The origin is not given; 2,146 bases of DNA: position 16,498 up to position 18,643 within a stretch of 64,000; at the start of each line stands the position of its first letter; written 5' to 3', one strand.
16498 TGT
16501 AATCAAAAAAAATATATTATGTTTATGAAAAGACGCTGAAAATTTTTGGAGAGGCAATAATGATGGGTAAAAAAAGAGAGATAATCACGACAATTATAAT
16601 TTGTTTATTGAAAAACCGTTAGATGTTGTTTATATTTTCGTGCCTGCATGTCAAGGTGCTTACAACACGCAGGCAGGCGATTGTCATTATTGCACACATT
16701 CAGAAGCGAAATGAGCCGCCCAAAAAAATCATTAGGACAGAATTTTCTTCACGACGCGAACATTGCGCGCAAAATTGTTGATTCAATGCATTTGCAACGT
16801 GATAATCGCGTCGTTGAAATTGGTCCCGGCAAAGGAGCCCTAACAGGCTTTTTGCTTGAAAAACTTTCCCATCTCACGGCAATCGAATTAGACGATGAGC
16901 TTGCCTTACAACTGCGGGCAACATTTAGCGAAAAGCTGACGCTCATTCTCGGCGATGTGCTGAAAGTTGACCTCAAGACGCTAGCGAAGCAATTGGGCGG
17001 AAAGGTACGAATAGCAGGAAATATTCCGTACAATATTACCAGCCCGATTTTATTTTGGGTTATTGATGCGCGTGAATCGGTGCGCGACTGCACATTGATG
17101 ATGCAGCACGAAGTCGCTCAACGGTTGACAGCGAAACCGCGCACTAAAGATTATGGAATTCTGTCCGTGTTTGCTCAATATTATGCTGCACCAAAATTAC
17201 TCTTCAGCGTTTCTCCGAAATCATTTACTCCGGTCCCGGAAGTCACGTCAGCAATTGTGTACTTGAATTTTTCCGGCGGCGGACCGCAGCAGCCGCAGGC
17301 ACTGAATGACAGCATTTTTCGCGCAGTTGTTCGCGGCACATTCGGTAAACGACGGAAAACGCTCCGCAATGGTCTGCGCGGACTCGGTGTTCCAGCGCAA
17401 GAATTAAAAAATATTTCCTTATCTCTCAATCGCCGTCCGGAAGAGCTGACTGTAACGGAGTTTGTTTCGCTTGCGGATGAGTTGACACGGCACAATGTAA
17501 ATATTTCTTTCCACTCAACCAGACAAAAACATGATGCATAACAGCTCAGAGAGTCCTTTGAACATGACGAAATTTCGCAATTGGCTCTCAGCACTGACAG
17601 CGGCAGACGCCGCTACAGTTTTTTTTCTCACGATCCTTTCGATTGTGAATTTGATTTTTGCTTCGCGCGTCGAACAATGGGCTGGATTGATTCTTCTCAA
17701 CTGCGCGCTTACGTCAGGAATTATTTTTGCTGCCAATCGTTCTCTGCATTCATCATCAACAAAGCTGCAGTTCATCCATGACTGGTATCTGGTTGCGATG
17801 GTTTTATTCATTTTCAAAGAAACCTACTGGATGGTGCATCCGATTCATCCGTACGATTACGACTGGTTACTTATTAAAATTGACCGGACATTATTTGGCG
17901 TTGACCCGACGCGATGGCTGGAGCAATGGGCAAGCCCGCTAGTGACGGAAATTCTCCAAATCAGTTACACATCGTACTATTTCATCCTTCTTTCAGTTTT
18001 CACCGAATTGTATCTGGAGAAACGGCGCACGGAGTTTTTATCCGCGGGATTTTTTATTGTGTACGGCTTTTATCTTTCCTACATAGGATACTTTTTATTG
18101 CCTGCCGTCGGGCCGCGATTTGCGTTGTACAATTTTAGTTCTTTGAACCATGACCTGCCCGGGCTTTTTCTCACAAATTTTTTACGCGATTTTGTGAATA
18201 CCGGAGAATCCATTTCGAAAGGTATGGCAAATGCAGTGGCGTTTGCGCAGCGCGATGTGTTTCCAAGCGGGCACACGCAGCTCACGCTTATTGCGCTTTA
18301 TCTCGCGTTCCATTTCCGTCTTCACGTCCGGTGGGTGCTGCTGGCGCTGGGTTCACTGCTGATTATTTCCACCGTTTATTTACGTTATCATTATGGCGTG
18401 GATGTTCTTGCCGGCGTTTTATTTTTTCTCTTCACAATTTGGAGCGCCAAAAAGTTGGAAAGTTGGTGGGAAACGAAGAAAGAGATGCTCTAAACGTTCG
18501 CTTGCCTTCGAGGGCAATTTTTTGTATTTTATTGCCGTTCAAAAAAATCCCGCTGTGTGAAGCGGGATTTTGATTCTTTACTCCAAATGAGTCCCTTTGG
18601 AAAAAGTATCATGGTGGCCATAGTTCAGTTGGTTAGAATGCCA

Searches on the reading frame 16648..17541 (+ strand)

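Call 51: search_protein_families(library=pfam, proteins=[window:16648-17541:+], max_evalue=0.00001)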
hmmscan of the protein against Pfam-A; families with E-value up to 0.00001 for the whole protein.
window:16648-17541:+ (297 aa): 1 family
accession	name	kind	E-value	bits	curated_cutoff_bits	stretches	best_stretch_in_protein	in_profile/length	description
PF00398.26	RrnaAD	-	2.3e-56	191.2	24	1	24-279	3-261/263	Ribosomal RNA adenine dimethylase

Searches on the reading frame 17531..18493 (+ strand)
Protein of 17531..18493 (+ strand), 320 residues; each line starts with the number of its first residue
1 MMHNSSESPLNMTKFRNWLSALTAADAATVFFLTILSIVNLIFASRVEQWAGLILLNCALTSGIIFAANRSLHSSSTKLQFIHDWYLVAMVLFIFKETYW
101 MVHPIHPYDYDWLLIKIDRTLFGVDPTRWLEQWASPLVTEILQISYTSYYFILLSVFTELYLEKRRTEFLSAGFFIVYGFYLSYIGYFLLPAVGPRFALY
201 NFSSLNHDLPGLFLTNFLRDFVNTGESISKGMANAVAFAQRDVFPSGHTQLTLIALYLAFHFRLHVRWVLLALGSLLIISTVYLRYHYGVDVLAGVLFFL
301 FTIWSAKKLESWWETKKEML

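Call 51: search_protein_families(library=pfam, proteins=[window:17531-18493:+], max_evalue=0.00001)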
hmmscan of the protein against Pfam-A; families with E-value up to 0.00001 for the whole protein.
window:17531-18493:+ (320 aa): 2 families
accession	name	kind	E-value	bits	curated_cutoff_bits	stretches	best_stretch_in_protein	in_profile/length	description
PF14378.12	PAP2_3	-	1.4e-19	71.1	27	1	114-303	3-188/190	PAP2 superfamily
PF01569.27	PAP2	-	1.4e-08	34.9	27.2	1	241-306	48-121/130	PAP2 superfamily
